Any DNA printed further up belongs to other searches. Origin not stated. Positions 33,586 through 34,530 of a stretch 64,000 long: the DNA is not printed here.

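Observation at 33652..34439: Compact RAYT (REP-associated tyrosine transposase) unit bounded by identical hairpins and tandem terminal repeats, overlapping the 3' end of the PBP1A gene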

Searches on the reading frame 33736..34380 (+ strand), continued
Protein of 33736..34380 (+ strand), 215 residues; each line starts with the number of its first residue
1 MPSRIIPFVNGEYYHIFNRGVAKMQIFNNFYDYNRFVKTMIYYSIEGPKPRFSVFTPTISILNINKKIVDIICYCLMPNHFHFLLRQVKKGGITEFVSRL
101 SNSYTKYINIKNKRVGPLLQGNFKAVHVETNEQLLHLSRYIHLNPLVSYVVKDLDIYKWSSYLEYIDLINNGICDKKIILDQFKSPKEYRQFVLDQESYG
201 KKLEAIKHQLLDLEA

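Call 36: fold_search(model_id=the predicted structure, library=pdb)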
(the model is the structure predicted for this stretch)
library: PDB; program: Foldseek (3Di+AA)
matches with E <= 10: 699; with E <= 0.001: 1
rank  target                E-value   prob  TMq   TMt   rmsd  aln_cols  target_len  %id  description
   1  4er8_A                1.7e-06  1.00  0.58  0.74   4.2       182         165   13  Structure of the REP associates tyrosine transposase bound to a REP hairpin (released 2012-08-15)
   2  2xm3_A                1.5e-03  1.00  0.40  0.63   7.1       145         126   16  Deinococcus radiodurans ISDra2 Transposase Left end DNA complex (released 2010-10-13)
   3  2a6m_B                2.5e-03  1.00  0.40  0.55   9.3       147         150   12  Crystal Structure of the ISHp608 Transposase (released 2005-10-25)
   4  7cv1_A                2.9e-03  0.99  0.37  0.33  13.1       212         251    9  Structure of human tRNAHis guanylyltransferase (Thg1) in the presence of human mitochondrial tRNAHis (released 2021-04-07)
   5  2xo6_A                4.1e-03  1.00  0.39  0.59   7.2       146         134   16  DEINOCOCCUS RADIODURANS ISDRA2 TRANSPOSASE Y132F MUTANT COMPLEXED WITH LEFT END RECOGNITION AND CLEAVAGE SITE (released 2010-10-13)
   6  2xo6_D                4.6e-03  1.00  0.39  0.61   7.0       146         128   14  DEINOCOCCUS RADIODURANS ISDRA2 TRANSPOSASE Y132F MUTANT COMPLEXED WITH LEFT END RECOGNITION AND CLEAVAGE SITE (released 2010-10-13)
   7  3wbz_E                4.6e-03  0.93  0.32  0.27  14.7       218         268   15  Crystal structure of C. albicans tRNA(His) guanylyltransferase (Thg1) with ATP (released 2013-12-18)
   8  2xqc_D                5.2e-03  1.00  0.37  0.56   9.2       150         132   17  DEINOCOCCUS RADIODURANS ISDRA2 TRANSPOSASE COMPLEXED WITH LEFT END RECOGNITION AND CLEAVAGE SITE AND ZN (released 2010-10-13)
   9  2vic_A                5.5e-03  1.00  0.39  0.54  12.7       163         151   12  CRYSTAL STRUCTURE OF THE ISHP608 TRANSPOSASE IN COMPLEX with Left end 26- mer DNA and manganese (released 2008-02-19)
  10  7cv1_B                5.8e-03  0.99  0.38  0.34  12.9       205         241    9  Structure of human tRNAHis guanylyltransferase (Thg1) in the presence of human mitochondrial tRNAHis (released 2021-04-07)
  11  2vjv_A                6.5e-03  1.00  0.40  0.65   5.7       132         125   12  Crystal structure of the IS608 transposase in complex with left end 26-mer DNA hairpin and a 6-mer DNA representing th (released 2008-02-19)
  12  2xma_A                6.9e-03  1.00  0.37  0.54   9.2       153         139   18  DEINOCOCCUS RADIODURANS ISDRA2 TRANSPOSASE RIGHT END DNA COMPLEX (released 2010-10-13)
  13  2xma_E                6.9e-03  0.99  0.36  0.52   9.5       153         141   18  DEINOCOCCUS RADIODURANS ISDRA2 TRANSPOSASE RIGHT END DNA COMPLEX (released 2010-10-13)
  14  2xma_B                7.8e-03  1.00  0.37  0.55   7.4       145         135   16  DEINOCOCCUS RADIODURANS ISDRA2 TRANSPOSASE RIGHT END DNA COMPLEX (released 2010-10-13)
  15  3wbz_D                8.2e-03  0.98  0.39  0.33  12.4       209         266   12  Crystal structure of C. albicans tRNA(His) guanylyltransferase (Thg1) with ATP (released 2013-12-18)
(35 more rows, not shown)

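Call 41: find_related_loci(query=A1, collection=genome_contigs, flank=10000)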
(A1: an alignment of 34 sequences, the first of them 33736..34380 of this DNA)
Query A1 (215 aa) in genome_contigs; peptide patterns used: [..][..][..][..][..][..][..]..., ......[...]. (x = any residue, [..] = any of these).
501 stretches matched a pattern; 415 encode a relative of the query (tblastn E <= 1e-3); the best 80 are kept; 80 distinct loci.
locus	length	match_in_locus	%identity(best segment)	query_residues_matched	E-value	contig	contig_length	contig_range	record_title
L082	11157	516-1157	74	1-214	5e-108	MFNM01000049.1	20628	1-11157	MAG: Candidatus Levybacteria bacterium RIFCSPHIGHO2_01_FULL_37_33 rifcsphigho2_01_scaffold_8926, whole genome shotgun se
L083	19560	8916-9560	73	1-215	2e-107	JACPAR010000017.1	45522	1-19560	MAG: Candidatus Levyibacteriota bacterium isolate NC_groundwater_236_Ag_S-0.2um_36_14 S5_GD2017_2_S2_scaffold_1623, whol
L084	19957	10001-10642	74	1-214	2e-106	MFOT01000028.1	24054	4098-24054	MAG: Candidatus Levybacteria bacterium RIFCSPLOWO2_01_FULL_38_21 rifcsplowo2_01_scaffold_9566, whole genome shotgun sequ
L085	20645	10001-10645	68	1-215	1e-104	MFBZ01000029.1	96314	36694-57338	MAG: Candidatus Curtissbacteria bacterium RIFCSPLOWO2_12_FULL_41_16 rifcsplowo2_12_scaffold_903, whole genome shotgun se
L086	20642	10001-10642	71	1-214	3e-103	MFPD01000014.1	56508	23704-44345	MAG: Candidatus Levybacteria bacterium RIFCSPLOWO2_02_FULL_37_18 rifcsplowo2_02_scaffold_2996, whole genome shotgun sequ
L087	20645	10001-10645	67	1-215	3e-102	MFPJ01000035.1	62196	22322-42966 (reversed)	MAG: Candidatus Levybacteria bacterium RIFCSPLOWO2_12_FULL_39_17 rifcsplowo2_12_scaffold_497, whole genome shotgun seque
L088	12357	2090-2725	69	1-212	1e-101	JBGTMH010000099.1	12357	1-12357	MAG: Patescibacteria group bacterium isolate JTS-RE358 k141_12467395, whole genome shotgun sequence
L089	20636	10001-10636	70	1-212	5e-101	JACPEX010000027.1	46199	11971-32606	MAG: Candidatus Daviesbacteria bacterium isolate NC_groundwater_346_Ag_B-0.1um_38_13 GD18-4_B1_scaffold_981059, whole ge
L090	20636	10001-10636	70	1-212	2e-100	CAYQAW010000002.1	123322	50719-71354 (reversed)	MAG TPA_asm: uncultured Gammaproteobacteria bacterium isolate binchicken_co251_588 genome assembly, contig: NODE_239_len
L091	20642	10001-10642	67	1-214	3e-100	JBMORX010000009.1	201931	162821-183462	MAG: Patescibacteria group bacterium isolate Betzabe_MAG191 MAG191_9, whole genome shotgun sequence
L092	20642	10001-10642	70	1-214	6e-100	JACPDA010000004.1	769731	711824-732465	MAG: Candidatus Daviesbacteria bacterium isolate NC_groundwater_297_Ag_B-0.1um_41_14 S7_GD2017_3_B1_scaffold_1, whole ge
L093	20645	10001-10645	67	1-215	2e-99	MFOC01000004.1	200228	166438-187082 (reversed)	MAG: Candidatus Levybacteria bacterium RIFCSPHIGHO2_02_FULL_40_18 rifcsphigho2_02_scaffold_244, whole genome shotgun seq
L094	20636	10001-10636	66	1-212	7e-99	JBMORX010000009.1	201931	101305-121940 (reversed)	MAG: Patescibacteria group bacterium isolate Betzabe_MAG191 MAG191_9, whole genome shotgun sequence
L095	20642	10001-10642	65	1-214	6e-99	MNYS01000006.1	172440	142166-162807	MAG: Candidatus Levybacteria bacterium CG2_30_37_29 cg2_3.0_scaffold_17_c, whole genome shotgun sequence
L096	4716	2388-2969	66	1-214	6e-97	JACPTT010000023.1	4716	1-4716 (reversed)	MAG: Candidatus Levyibacteriota bacterium isolate NC_groundwater_739_Ag_S-0.65um_41_9 S37_SO-6_scaffold_250874, whole ge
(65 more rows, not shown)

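Call 75: search_protein_representatives(protein=window:33736-34380:+)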
Query: 215 residues. Proteins with E-value up to 0.001 (for the whole library): 17964; up to 1e-10: 6380; up to 1e-30: 429. The best 150 are listed.
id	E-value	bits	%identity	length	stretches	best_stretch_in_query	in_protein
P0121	4.9e-84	297.8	63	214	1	2-214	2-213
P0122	8.5e-71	254.5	57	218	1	1-213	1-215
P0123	1.2e-69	250.8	53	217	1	1-214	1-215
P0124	5.6e-63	229.0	51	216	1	1-212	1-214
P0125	3.1e-58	213.4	53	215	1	1-212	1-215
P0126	4.1e-58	213.1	49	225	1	1-212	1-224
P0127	3.2e-57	210.2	52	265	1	1-188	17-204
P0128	2.6e-56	207.2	48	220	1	4-214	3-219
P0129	2.8e-56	207.1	49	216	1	8-212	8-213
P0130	6.1e-56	206.0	50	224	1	2-211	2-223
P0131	3.8e-55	203.4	50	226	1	1-212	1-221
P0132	6.1e-55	202.7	50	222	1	1-211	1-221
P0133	2.2e-54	200.9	50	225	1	2-210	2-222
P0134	6.9e-54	199.2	51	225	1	1-211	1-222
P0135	2.4e-53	197.5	47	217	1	4-214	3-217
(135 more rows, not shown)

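Call 76: search_protein_families(library=pfam, alignment_id=A1, max_evalue=0.01)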
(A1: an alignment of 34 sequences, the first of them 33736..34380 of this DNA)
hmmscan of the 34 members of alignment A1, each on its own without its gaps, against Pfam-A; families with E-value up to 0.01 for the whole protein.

A. member 1, window:33736-34380:+ (215 aa): 1 family
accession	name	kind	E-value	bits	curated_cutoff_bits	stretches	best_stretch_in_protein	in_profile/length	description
PF01797.21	Y1_Tnp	-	5.1e-07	30.3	23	1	64-142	36-119/121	Transposase IS200 like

B. families by the number of members that match (of 34 scanned): 2 families
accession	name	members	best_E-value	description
PF01797.21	Y1_Tnp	34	3.3e-09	Transposase IS200 like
PF11474.14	TEN_TERT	1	0.00087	Telomerase reverse transcriptase, TEN domain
